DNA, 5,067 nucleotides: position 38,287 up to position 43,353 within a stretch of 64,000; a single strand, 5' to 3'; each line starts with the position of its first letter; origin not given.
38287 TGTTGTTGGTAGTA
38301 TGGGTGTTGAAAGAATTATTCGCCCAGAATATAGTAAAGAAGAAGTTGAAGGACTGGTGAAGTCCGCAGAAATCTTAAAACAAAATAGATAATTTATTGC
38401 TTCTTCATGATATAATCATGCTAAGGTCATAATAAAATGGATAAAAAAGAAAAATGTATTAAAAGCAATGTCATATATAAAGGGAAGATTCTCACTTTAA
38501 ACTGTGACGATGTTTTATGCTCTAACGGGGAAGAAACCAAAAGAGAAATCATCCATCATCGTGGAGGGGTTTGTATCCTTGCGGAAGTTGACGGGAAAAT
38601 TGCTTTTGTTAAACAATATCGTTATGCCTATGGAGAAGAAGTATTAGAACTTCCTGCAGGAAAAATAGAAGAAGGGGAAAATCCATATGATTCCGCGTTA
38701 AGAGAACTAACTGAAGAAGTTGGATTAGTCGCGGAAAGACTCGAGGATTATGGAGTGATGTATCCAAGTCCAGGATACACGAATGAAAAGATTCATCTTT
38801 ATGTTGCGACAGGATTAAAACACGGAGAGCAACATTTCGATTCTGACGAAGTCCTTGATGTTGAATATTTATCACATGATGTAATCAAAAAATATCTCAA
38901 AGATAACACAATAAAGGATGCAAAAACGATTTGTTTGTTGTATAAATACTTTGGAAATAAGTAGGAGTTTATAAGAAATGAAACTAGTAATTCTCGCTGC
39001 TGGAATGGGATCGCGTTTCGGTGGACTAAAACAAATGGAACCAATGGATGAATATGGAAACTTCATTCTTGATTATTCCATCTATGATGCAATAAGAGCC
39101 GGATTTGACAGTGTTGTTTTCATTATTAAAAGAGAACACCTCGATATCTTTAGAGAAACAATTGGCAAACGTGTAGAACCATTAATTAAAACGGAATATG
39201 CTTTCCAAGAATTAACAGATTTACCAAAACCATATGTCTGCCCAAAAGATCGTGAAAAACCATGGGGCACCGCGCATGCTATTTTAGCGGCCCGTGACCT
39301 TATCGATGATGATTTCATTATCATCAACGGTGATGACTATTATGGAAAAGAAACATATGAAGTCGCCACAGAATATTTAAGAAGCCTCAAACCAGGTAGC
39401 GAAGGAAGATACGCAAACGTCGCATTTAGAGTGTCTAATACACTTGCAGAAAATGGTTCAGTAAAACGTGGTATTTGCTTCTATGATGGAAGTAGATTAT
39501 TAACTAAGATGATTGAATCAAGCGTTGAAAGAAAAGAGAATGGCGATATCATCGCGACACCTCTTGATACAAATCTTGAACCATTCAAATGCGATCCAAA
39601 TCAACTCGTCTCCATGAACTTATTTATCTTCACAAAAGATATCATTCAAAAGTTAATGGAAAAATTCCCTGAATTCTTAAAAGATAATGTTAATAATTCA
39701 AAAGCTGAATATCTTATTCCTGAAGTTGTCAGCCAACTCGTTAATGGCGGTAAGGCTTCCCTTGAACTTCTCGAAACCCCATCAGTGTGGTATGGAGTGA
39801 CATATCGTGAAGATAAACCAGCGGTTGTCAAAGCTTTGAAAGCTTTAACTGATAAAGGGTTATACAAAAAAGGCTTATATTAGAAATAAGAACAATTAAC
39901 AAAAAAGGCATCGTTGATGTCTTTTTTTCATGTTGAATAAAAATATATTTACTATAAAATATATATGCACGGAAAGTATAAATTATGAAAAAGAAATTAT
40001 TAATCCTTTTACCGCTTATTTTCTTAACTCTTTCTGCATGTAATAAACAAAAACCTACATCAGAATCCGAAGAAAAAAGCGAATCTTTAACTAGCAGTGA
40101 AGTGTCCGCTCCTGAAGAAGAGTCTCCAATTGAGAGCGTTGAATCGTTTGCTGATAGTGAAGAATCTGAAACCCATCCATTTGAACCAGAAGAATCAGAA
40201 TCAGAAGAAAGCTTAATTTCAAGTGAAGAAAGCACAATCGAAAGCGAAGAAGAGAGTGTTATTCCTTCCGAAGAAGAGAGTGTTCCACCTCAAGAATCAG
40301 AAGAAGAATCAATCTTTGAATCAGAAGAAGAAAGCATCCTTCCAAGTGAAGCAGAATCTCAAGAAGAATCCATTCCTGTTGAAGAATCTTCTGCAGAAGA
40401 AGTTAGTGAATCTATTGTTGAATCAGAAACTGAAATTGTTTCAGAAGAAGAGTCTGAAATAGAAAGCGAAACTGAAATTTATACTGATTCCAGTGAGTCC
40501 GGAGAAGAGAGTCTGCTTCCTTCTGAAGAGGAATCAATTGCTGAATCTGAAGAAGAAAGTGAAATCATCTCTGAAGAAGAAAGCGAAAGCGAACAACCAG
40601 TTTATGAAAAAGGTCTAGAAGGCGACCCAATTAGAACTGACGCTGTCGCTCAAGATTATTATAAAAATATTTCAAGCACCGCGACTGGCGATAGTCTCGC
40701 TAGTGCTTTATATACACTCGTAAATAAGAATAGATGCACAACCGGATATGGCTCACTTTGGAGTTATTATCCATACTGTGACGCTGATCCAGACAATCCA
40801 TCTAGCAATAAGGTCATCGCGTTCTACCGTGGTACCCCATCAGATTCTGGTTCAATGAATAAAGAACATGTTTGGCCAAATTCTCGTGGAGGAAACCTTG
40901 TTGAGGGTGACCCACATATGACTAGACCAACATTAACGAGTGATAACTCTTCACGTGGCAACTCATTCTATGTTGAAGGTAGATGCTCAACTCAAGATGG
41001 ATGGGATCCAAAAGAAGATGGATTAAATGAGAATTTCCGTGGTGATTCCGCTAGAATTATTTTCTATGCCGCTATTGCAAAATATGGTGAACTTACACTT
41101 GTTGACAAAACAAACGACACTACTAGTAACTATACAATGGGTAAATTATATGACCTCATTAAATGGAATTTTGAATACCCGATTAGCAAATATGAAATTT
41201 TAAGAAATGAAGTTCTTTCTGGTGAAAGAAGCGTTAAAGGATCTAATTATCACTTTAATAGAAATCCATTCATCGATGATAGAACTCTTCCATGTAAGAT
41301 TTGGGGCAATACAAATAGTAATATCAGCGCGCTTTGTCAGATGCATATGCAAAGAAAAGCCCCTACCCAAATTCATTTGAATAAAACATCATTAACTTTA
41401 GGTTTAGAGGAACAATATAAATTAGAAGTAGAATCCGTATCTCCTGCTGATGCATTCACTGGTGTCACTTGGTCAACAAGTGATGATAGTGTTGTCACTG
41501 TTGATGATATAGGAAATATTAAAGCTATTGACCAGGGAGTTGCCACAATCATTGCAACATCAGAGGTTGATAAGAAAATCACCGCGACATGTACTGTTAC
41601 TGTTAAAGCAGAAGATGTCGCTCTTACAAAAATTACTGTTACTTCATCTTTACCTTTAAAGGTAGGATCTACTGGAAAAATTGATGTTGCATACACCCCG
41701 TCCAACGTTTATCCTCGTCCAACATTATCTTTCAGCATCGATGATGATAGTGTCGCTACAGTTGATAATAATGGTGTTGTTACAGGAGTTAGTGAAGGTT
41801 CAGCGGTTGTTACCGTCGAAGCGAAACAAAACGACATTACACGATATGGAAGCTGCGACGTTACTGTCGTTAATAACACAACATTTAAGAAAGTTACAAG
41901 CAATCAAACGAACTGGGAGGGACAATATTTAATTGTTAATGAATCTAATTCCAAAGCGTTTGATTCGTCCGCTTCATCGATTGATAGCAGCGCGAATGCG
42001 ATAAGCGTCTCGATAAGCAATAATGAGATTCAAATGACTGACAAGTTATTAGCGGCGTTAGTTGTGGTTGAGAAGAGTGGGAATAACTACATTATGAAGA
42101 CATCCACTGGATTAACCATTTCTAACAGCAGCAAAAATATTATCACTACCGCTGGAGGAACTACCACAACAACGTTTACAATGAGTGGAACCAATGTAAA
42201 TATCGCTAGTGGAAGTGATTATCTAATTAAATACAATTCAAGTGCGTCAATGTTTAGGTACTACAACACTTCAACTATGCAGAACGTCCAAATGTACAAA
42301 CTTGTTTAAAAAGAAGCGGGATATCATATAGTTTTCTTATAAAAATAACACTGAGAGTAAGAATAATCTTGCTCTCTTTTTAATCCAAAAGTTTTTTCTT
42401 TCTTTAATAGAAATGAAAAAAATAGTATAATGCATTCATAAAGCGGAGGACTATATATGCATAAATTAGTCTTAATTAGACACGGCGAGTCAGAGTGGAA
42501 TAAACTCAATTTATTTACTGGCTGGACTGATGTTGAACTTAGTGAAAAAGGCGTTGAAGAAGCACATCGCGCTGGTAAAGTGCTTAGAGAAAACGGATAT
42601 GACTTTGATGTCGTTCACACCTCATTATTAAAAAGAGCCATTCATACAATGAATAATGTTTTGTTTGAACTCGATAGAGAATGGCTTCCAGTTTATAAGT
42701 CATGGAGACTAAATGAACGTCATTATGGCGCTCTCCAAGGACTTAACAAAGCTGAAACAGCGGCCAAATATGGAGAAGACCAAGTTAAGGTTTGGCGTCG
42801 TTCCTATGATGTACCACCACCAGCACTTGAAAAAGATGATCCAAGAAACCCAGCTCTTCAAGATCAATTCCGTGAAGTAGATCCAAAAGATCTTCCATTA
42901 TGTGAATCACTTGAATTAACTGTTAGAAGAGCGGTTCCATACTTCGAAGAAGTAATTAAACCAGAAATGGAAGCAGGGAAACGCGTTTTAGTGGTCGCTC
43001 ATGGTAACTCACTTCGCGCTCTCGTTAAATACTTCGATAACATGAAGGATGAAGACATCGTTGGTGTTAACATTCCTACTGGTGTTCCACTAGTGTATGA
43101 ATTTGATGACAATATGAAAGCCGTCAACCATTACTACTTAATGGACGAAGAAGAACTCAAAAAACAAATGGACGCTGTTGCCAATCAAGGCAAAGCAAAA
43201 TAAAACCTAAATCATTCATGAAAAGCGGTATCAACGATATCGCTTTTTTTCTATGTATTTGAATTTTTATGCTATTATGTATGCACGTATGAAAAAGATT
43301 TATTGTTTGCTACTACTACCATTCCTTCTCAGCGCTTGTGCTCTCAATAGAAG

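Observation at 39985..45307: Paralogous acidic-repeat lipoproteins flanking gpmA: nuclease+Big_2 fusion and a CotH-like kinase-fold lipoprotein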

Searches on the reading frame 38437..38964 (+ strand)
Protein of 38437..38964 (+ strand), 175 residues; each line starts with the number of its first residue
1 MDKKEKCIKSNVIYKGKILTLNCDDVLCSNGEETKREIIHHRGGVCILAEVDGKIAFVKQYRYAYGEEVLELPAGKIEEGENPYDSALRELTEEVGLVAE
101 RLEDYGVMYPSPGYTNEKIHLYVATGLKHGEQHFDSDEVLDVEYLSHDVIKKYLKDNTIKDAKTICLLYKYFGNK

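Call 3: search_protein_families(library=pfam, proteins=[window:38437-38964:+], max_evalue=0.01)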
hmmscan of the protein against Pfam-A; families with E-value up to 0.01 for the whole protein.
window:38437-38964:+ (175 aa): 1 family
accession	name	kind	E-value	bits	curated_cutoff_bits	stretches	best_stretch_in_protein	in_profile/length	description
PF00293.34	NUDIX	-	7.6e-17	62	21.1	1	41-161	3-127/134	NUDIX domain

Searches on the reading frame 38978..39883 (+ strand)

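Call 3: search_protein_families(library=pfam, proteins=[window:38978-39883:+], max_evalue=0.01)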
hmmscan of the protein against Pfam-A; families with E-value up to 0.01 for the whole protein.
window:38978-39883:+ (301 aa): 2 families
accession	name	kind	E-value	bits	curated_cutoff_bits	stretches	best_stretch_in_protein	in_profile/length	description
PF00483.29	NTP_transferase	-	1.2e-11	45.2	21.2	1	4-271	3-226/245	Nucleotidyl transferase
PF12804.13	NTP_transf_3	-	3.3e-05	24.5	27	1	4-56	2-53/160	MobA-like NTP transferase domain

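Call 78: search_protein_families(library=ncbifam, proteins=[window:38978-39883:+], max_evalue=0.00001)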
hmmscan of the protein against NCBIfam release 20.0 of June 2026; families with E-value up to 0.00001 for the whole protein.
window:38978-39883:+ (301 aa): 3 families
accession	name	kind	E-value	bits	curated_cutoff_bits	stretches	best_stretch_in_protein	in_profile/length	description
TIGR03992.1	Arch_glmU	subfamily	1.4e-09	37.3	292.1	1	1-126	1-113/393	bifunctional sugar-1-phosphate nucleotidylyltransferase/acetyltransferase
NF041313.1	UDPGP_AglF_Halo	equivalog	7.4e-08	32.1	400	1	1-129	1-115/234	UTP--glucose-1-phosphate uridylyltransferase AglF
TIGR01208.1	rmlA_long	equivalog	6.6e-07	28.5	320.25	1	2-124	1-112/353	glucose-1-phosphate thymidylyltransferase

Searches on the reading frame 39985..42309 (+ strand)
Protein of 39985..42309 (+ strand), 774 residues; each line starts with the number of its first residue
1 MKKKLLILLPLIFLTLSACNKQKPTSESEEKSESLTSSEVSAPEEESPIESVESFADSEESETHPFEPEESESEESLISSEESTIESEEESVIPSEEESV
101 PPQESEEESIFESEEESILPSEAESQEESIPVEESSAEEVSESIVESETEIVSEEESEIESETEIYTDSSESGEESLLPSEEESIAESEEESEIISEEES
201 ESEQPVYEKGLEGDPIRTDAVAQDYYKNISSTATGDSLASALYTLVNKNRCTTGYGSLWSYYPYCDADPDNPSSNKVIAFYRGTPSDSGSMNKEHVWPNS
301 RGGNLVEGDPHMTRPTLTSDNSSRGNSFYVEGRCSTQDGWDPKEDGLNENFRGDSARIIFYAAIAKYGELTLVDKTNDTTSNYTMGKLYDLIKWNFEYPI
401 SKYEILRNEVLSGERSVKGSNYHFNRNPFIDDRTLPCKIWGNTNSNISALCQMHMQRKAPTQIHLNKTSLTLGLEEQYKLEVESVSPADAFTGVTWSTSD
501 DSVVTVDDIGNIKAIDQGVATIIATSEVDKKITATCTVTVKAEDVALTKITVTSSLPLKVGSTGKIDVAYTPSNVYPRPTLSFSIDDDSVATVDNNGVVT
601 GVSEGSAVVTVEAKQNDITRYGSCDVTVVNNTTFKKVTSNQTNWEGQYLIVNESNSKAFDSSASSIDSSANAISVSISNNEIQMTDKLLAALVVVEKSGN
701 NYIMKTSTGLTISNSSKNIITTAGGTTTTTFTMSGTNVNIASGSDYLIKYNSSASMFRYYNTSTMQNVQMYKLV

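Call 3: search_protein_families(library=pfam, proteins=[window:39985-42309:+], max_evalue=0.01)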
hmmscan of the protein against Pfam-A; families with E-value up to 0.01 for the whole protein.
window:39985-42309:+ (774 aa): 4 families
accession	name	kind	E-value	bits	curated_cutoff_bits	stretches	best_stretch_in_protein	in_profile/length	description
PF02368.24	Big_2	-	8.1e-16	58.2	22.8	2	548-617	3-73/79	Bacterial Ig-like domain (group 2)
PF04231.19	Endonuclease_1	-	1.7e-15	57.9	25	1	234-432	1-233/235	Endonuclease I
PF22359.2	Big-like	-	0.0004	21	27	1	590-612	12-34/48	Bacterial Ig-like domain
PF21461.3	HL_N-beta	-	0.0023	18.1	27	1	583-617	16-48/57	Hyaluronate lyase, N-terminal beta-sheet domain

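Call 4: search_protein_families(library=ncbifam, proteins=[window:39985-42309:+], max_evalue=0.01)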
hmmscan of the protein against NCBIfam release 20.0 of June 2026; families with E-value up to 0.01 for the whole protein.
window:39985-42309:+ (774 aa): 0 families

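Call 28: search_protein_families(library=pfam, proteins=[window:39985-42306:+], max_evalue=10)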
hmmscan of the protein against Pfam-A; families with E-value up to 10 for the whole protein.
window:39985-42306:+ (774 aa): 5 families
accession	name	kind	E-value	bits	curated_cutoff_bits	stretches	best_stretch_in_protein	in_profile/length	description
PF02368.24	Big_2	-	8.1e-16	58.2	22.8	2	548-617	3-73/79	Bacterial Ig-like domain (group 2)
PF04231.19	Endonuclease_1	-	1.7e-15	57.9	25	1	234-432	1-233/235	Endonuclease I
PF22359.2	Big-like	-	0.0004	21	27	1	590-612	12-34/48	Bacterial Ig-like domain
PF21461.3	HL_N-beta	-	0.0023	18.1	27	1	583-617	16-48/57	Hyaluronate lyase, N-terminal beta-sheet domain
PF23486.1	Ig_TMEM132_5th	-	0.089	13.3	28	1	584-631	89-135/137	TMEM132 fifth domain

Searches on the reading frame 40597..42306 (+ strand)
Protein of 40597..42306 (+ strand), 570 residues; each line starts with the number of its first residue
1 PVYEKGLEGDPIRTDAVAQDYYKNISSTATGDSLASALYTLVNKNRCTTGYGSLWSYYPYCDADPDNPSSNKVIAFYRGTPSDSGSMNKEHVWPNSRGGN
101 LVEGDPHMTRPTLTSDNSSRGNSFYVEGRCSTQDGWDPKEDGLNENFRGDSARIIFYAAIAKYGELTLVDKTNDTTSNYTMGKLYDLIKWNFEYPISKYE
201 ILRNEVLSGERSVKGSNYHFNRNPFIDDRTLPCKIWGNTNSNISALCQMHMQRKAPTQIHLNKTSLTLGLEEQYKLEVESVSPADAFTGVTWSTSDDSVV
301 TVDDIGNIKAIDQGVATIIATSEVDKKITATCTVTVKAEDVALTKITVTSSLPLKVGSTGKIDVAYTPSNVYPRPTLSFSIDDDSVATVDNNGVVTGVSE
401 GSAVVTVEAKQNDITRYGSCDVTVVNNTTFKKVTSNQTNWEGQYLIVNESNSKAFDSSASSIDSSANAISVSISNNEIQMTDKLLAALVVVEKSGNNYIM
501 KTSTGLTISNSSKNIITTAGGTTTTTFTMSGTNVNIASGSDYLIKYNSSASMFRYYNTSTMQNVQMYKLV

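Call 10: find_homologous_proteins(query=window:40597-42306:+)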
Query window:40597-42306:+ (570 aa): 1741 proteins with E <= 0.001 among 8000 candidates; the best 120 are listed.
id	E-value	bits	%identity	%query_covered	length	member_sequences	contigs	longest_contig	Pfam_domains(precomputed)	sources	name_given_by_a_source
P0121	0.0e+0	1264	100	100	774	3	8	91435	PF26182.1,PF02368.25,PF04231.20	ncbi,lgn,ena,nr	ncbi:MAG: Ig-like domain-containing protein [Bacilli bacterium]|nr:Ig-like domain-containing protein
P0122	1.9e-240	817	66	99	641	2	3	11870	PF26182.1,PF02368.25,PF04231.20,PF26918.1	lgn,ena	-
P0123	3.3e-240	816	65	99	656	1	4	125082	PF26182.1,PF22359.3,PF02368.25,PF04231.20,PF26918.1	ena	-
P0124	2.1e-225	767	62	100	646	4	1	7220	PF26182.1,PF02368.25,PF04231.20,PF26918.1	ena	-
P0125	4.9e-219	746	60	100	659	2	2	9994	PF26182.1,PF02368.25,PF04231.20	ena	-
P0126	3.6e-197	674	58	99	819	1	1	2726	PF02368.25,PF04231.20,PF26918.1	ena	-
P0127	1.3e-196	672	58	98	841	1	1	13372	PF26182.1,PF21461.4,PF02368.25,PF04231.20,PF26918.1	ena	-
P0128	1.3e-146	507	56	74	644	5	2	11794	PF26182.1,PF22359.3,PF02368.25,PF04231.20,PF26918.1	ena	-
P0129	1.5e-134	468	56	71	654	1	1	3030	PF26182.1,PF22359.3,PF02368.25,PF13776.12,PF02661.24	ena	-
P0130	6.3e-122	426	42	94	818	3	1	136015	PF26182.1,PF21461.4,PF02368.25,PF04231.20,PF26918.1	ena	-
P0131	1.0e-111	392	55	58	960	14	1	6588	PF26182.1,PF07523.19,PF02368.25,PF04231.20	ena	-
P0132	7.3e-111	389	53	58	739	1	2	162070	PF07523.19,PF02368.25,PF04231.20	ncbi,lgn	-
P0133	1.7e-106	375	41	99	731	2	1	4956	PF07523.19,PF02368.25,PF04231.20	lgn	-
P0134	1.9e-103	365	51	58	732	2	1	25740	PF26182.1,PF07523.19,PF22359.3,PF02368.25,PF04231.20,PF26918.1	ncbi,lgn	-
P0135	3.6e-103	364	47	70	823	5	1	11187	PF26182.1,PF21461.4,PF22359.3,PF02368.25,PF04231.20,PF26918.1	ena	-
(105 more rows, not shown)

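Call 21: search_solved_structures(query=window:40597-42306:+, max_evalue=0.1, show_alignments=2)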
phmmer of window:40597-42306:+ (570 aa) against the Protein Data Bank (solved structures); distinct sequences matched with E-value up to 0.1: 4.
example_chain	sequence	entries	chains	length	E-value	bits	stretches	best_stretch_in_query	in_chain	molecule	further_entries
9cuy_c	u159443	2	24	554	2e-07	33.1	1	256-451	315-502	Short tail fiber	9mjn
7x30_P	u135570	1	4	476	6.5e-05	24.8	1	321-426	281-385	Hoc-like protein ORF90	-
7quz_AAA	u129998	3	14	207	0.00019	23.3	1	338-425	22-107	Beta-1,3-glucanase bglH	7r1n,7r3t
6n1a_A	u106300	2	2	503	0.0023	19.7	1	348-412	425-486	Carbohydrate-binding protein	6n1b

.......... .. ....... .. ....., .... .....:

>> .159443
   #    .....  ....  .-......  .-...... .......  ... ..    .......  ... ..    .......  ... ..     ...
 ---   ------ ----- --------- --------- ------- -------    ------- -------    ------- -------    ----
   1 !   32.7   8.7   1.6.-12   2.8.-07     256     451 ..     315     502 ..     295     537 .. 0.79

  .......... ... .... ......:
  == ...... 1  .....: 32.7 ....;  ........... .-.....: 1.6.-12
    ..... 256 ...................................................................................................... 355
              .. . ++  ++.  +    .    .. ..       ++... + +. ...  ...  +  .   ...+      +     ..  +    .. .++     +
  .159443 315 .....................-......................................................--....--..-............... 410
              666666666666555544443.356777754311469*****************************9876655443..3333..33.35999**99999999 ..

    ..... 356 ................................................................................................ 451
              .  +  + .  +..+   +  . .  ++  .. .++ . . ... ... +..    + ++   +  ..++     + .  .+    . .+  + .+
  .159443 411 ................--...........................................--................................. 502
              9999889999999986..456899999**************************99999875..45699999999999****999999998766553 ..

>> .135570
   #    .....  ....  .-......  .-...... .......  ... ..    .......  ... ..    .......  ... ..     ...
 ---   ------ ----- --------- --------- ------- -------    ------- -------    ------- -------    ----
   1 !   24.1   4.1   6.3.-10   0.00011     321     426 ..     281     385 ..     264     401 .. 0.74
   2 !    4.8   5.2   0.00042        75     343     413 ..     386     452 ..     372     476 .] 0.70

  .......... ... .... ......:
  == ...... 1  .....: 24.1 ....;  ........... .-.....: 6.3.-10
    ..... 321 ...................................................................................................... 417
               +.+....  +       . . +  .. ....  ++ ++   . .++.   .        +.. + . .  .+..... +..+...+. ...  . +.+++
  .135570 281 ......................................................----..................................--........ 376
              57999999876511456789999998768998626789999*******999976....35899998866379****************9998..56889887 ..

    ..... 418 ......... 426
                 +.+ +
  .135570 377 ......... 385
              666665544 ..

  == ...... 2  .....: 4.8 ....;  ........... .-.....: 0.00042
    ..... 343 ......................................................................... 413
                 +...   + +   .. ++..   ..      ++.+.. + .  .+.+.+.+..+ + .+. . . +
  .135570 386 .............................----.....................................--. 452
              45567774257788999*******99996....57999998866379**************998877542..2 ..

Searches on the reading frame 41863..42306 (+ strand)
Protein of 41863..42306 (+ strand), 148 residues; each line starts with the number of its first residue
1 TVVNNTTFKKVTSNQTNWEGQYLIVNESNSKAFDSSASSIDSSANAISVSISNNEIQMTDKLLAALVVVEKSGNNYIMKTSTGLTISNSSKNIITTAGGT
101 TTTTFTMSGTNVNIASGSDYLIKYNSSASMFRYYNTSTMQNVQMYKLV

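Call 28: search_protein_families(library=pfam, proteins=[window:41863-42306:+], max_evalue=10)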
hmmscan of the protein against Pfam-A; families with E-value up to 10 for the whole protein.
seq(148 aa): 0 families

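Call 73: predict_structure(alignment_id=A5)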
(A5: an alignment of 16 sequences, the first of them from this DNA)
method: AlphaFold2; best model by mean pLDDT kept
length: 145 residues; sequences in the alignment: 16
mean_pLDDT: 95.9   pTM: 0.91
mean pLDDT of the five models: 95.9, 95.2, 94.6, 93.6, 92.3
residues with pLDDT >= 90: 138; 70-90: 6; 50-70: 1; < 50: 0
segments of 3 or more residues with pLDDT < 50: none
pLDDT, mean of each block of 10 residues (from residue 1): 90 96 98 95 98 97 97 97 95 95 96 94 97 95 97
secondary structure, 60 per line:
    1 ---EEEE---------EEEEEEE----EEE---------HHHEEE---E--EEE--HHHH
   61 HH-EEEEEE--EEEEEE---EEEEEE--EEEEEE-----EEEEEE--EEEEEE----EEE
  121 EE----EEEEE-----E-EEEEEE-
elements in order: E4-7 E17-23 E28-30 E43-45 E52-54 H57-62 E64-69 E72-77 E81-86 E89-94 E100-105 E108-113 E118-122 E127-131 E139-144

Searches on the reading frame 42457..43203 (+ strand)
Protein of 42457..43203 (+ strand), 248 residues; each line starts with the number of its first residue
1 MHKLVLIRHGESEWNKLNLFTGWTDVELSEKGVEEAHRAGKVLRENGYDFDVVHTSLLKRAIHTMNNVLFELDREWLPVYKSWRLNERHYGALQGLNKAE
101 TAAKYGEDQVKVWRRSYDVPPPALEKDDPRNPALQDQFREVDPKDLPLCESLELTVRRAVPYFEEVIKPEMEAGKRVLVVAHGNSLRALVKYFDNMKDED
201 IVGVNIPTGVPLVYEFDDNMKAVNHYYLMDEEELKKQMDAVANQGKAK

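Call 3: search_protein_families(library=pfam, proteins=[window:42457-43203:+], max_evalue=0.01)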
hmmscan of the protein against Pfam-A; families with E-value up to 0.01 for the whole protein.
window:42457-43203:+ (248 aa): 1 family
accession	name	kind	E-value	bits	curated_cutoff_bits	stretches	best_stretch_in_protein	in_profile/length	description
PF00300.27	His_Phos_1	-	1.4e-37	129.7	21.7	2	4-125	1-117/194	Histidine phosphatase superfamily (branch 1)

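Call 4: search_protein_families(library=ncbifam, proteins=[window:42457-43203:+], max_evalue=0.01)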
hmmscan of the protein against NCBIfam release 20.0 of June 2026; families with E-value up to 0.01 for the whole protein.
window:42457-43203:+ (248 aa): 19 families
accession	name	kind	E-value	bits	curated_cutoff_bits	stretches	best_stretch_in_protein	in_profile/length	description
NF010713.0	PRK14115.1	equivalog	5.5e-125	415.6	305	1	1-248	1-248/248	2,3-diphosphoglycerate-dependent phosphoglycerate mutase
TIGR01258.1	pgm_1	subfamily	3.3e-122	406.6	81.7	1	2-246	1-245/245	2,3-bisphosphoglycerate-dependent phosphoglycerate mutase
NF010718.0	PRK14120.1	equivalog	8.1e-100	333.2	366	1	1-246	4-248/249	phosphoglyceromutase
NF010716.0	PRK14118.1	equivalog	3.8e-90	301.2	409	1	3-228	2-227/227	2,3-diphosphoglycerate-dependent phosphoglycerate mutase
NF010714.0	PRK14116.1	equivalog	1.4e-89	299.6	401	1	1-225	1-225/229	2,3-diphosphoglycerate-dependent phosphoglycerate mutase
NF010717.0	PRK14119.1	equivalog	1.8e-88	295.9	378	1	1-228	1-228/228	2,3-diphosphoglycerate-dependent phosphoglycerate mutase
NF010715.0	PRK14117.1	equivalog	1.2e-85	286.7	421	1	1-229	1-229/230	phosphoglycerate mutase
NF002339.0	PRK01295.1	equivalog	9.6e-71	237.5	316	2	3-125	4-126/206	2,3-bisphosphoglycerate-dependent phosphoglycerate mutase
NF002217.0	PRK01112.1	equivalog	2.3e-67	226.7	320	3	147-223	146-222/228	2,3-bisphosphoglycerate-dependent phosphoglycerate mutase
TIGR03162.1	ribazole_cobC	equivalog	9.3e-22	77.3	162.9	2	4-117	1-107/176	alpha-ribazole phosphatase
NF045917.1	PhserinePhPspA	equivalog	1.6e-16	60.6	350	1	1-113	1-107/211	phosphoserine phosphatase PspA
NF005567.0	PRK07238.1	equivalog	5.6e-14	52.2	326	1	3-125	179-296/378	bifunctional RNase H/acid phosphatase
NF011580.0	PRK15004.1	equivalog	1.9e-13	50.9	250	1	3-92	2-86/203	adenosylcobalamin/alpha-ribazole phosphatase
NF009993.0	PRK13462.1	equivalog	7.5e-13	48.6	226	1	2-100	6-98/203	acid phosphatase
NF038349.1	dPGM_arch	equivalog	5.3e-12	46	225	1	5-100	2-93/194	2,3-diphosphoglycerate-dependent phosphoglycerate mutase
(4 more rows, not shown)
